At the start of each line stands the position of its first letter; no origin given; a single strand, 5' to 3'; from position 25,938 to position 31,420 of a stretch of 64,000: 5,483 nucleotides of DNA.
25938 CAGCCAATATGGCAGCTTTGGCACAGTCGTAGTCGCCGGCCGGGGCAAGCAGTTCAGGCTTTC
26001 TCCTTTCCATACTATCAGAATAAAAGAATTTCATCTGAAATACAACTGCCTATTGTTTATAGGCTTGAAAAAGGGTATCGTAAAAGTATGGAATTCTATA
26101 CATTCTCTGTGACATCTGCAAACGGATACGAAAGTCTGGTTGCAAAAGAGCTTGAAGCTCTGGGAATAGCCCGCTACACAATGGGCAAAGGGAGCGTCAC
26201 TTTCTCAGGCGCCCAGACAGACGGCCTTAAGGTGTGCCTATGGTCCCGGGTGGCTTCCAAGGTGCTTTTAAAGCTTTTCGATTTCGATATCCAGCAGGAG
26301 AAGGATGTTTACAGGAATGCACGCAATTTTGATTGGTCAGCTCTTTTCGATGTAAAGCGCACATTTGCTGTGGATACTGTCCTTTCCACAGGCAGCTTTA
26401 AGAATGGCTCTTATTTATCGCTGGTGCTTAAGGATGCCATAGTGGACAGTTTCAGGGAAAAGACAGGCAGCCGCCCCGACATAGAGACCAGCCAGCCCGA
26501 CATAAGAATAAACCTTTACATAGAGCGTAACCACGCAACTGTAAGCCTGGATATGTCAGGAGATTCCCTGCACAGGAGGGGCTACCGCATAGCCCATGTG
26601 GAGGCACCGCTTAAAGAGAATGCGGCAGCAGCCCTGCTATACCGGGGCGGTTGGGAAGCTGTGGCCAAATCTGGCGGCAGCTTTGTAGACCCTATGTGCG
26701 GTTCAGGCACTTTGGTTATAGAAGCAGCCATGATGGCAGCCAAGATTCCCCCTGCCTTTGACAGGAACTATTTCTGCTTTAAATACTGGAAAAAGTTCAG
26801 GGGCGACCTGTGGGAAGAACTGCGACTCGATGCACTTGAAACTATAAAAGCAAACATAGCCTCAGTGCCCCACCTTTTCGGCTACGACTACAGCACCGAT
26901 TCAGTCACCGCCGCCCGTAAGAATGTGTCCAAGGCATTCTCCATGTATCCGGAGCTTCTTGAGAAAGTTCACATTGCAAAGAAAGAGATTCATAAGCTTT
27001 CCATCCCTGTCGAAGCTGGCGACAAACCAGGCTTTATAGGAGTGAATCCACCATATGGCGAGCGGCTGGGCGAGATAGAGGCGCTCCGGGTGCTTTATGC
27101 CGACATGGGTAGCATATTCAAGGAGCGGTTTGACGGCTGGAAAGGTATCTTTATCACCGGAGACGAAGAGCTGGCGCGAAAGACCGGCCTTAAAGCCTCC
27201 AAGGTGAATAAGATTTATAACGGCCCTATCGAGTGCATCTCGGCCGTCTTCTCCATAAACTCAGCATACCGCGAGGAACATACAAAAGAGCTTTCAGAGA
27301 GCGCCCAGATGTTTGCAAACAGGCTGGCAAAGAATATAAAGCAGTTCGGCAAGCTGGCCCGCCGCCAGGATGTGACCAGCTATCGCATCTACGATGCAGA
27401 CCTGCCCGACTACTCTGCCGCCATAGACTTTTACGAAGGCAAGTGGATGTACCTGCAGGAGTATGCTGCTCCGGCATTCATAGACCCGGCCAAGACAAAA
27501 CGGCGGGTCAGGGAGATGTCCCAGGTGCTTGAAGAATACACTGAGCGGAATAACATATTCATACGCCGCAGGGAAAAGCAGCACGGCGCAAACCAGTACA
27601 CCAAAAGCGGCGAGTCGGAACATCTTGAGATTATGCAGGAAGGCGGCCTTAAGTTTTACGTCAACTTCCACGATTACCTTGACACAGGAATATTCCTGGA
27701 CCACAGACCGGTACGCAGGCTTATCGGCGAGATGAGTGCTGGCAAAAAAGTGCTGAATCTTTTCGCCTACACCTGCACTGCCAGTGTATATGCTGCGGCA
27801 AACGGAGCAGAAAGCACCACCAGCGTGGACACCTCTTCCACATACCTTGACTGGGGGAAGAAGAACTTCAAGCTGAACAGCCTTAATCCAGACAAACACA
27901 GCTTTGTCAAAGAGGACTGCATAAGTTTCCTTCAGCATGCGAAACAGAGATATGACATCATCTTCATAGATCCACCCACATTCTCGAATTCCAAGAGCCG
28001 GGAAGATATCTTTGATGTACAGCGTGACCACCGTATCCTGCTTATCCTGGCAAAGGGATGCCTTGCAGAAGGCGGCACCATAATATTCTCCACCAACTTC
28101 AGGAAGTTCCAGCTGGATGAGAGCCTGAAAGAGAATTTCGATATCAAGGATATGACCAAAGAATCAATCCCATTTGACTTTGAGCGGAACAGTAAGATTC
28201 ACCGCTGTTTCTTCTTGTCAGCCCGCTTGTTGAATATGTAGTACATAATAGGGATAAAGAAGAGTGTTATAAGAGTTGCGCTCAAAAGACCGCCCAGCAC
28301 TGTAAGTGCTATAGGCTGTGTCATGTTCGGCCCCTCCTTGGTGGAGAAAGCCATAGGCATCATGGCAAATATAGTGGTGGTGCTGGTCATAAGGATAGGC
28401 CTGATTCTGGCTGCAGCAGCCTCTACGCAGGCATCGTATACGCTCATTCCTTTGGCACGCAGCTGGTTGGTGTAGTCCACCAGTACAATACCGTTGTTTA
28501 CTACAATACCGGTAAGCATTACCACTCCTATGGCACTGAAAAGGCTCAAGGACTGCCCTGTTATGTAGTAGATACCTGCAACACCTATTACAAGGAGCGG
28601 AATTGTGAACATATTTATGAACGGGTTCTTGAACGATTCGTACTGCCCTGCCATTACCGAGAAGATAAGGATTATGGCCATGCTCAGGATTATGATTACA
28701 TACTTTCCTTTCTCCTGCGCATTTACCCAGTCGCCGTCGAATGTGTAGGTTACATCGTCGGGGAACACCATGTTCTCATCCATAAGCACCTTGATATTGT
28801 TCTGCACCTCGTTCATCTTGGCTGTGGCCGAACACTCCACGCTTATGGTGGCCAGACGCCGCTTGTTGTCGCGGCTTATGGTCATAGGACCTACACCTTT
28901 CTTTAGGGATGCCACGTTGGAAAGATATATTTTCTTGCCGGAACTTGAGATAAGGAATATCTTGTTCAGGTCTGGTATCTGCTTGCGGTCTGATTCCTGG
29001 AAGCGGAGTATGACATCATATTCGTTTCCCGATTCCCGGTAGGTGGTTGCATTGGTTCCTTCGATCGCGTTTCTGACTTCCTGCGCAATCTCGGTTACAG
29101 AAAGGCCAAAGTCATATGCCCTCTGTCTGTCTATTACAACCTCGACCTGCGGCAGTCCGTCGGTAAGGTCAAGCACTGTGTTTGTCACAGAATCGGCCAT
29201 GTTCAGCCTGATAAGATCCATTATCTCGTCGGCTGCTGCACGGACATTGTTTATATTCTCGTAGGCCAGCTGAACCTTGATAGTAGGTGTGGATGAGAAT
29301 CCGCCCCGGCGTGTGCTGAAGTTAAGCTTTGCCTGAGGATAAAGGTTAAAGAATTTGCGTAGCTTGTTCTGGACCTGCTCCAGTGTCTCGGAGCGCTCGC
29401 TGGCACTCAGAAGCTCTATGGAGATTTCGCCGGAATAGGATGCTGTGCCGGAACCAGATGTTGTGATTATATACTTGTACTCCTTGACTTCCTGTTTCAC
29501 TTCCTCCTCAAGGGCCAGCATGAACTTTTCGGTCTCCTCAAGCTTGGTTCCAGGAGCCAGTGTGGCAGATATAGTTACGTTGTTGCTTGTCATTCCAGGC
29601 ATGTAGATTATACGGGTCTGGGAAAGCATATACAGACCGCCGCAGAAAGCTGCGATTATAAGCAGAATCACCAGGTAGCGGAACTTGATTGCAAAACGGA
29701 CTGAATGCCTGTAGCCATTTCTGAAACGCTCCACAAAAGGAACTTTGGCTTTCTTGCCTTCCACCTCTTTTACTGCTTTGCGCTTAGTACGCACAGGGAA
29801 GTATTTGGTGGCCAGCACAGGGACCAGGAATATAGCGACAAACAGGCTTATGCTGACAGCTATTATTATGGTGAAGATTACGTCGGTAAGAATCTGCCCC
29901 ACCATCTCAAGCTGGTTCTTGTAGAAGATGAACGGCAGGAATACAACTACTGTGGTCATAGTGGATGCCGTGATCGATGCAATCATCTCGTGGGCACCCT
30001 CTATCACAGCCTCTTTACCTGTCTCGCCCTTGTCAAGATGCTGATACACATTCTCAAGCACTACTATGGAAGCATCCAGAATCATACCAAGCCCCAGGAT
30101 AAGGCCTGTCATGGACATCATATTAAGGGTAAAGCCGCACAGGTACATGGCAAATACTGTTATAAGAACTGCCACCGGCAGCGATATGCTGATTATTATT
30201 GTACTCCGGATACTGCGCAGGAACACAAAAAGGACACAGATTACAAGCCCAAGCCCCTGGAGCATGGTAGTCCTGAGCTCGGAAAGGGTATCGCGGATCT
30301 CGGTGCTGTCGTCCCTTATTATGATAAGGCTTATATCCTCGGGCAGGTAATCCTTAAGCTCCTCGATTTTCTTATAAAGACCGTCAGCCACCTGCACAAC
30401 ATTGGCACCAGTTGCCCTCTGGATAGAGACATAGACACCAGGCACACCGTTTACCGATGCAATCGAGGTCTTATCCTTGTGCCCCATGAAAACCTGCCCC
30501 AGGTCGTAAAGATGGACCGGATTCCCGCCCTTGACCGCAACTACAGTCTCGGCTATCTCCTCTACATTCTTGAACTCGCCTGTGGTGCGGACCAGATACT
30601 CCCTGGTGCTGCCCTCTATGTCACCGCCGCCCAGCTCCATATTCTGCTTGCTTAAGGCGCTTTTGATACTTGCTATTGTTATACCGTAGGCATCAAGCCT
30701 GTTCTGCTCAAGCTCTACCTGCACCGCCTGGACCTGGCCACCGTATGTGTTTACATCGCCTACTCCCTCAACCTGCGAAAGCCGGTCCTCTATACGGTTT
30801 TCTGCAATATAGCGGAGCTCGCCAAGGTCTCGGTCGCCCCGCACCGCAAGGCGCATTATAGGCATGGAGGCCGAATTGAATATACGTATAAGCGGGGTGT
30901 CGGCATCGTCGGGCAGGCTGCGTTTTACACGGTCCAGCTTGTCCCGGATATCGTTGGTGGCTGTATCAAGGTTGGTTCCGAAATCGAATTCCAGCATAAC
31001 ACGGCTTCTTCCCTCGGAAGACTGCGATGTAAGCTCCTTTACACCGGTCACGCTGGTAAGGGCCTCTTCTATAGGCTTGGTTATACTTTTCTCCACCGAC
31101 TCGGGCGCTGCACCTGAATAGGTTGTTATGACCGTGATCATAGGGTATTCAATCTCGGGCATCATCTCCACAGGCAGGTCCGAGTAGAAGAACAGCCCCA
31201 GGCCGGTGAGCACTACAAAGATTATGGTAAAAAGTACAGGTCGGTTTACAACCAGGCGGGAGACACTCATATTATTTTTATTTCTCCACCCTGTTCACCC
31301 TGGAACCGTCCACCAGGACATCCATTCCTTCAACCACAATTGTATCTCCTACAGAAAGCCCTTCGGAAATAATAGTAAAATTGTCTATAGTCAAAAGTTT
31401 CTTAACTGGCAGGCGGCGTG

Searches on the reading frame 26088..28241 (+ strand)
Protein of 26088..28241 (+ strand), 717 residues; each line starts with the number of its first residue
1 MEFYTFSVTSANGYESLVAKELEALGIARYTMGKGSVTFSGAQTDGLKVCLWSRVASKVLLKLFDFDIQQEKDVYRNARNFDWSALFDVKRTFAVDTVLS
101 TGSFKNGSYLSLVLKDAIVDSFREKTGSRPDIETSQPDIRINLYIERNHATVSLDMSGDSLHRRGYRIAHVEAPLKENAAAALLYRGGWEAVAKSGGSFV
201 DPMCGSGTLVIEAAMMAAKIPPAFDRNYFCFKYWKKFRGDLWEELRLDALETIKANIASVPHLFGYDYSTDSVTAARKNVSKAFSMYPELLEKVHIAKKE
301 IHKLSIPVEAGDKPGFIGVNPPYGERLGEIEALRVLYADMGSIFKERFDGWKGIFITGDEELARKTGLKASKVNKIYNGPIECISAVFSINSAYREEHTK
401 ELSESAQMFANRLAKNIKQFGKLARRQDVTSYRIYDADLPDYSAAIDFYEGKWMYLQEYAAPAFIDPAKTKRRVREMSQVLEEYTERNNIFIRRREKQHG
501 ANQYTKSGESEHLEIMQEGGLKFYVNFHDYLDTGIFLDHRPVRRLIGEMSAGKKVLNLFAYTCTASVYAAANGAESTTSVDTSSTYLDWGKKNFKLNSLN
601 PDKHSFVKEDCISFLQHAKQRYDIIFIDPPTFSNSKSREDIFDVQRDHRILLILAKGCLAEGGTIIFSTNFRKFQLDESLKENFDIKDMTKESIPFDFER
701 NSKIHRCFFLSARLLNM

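Call 24: search_protein_families(library=pfam, proteins=[window:26088-28241:+], max_evalue=0.0001)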
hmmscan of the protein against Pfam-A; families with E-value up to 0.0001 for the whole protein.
window:26088-28241:+ (717 aa): 5 families
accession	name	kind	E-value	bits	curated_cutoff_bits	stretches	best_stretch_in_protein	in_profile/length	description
PF01170.24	UPF0020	-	2e-36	126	22.3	1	164-384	1-194/197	RMKL-like, methyltransferase domain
PF10672.15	Methyltrans_SAM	-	5.9e-28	98.4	27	1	490-697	63-260/286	S-adenosylmethionine-dependent methyltransferase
PF02926.22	THUMP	-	1.1e-17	64.7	20.6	1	71-155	4-84/84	THUMP domain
PF22020.1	RlmL_1st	-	1.7e-14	54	27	1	6-60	2-55/55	RlmL ferredoxin-like domain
PF03602.21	Cons_hypoth95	-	2.4e-11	44.1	24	1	550-643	40-134/182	Conserved hypothetical protein 95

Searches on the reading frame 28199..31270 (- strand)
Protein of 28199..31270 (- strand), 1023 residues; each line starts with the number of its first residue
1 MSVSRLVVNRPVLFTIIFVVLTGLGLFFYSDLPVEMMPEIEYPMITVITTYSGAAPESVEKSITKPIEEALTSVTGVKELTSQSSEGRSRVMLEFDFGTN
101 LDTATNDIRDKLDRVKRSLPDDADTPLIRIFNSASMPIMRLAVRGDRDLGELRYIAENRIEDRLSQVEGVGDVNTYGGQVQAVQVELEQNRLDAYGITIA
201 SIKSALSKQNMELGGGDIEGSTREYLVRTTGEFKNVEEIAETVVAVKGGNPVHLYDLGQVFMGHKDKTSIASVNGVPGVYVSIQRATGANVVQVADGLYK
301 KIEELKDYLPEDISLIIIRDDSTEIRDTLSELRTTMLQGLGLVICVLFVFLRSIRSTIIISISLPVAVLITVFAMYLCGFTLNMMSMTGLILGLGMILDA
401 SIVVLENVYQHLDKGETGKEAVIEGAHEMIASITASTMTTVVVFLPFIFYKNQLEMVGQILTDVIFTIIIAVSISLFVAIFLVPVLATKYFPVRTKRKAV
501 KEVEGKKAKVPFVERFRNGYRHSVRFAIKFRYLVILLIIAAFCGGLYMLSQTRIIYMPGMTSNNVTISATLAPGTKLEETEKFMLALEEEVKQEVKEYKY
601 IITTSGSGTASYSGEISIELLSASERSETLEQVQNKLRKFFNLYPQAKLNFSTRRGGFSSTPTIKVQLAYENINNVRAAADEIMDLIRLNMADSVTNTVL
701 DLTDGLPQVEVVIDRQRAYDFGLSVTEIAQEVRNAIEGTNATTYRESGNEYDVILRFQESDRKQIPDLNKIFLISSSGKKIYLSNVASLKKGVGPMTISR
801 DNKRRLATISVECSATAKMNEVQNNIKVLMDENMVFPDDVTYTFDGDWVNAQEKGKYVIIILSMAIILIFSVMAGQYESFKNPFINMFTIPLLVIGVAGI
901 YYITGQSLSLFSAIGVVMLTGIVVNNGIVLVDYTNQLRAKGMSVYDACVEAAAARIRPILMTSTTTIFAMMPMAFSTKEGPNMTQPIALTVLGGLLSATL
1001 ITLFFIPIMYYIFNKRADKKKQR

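Call 24: search_protein_families(library=pfam, proteins=[window:28199-31270:-], max_evalue=0.0001)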
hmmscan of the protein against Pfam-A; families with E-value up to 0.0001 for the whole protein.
window:28199-31270:- (1023 aa): 2 families
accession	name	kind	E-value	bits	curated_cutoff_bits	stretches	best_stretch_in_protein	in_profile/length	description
PF00873.25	ACR_tran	-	7.5e-239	795.7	28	1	4-1013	2-1020/1021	AcrB/AcrD/AcrF family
PF03176.21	MMPL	-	2.2e-12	47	20.5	2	793-1016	76-305/333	MMPL family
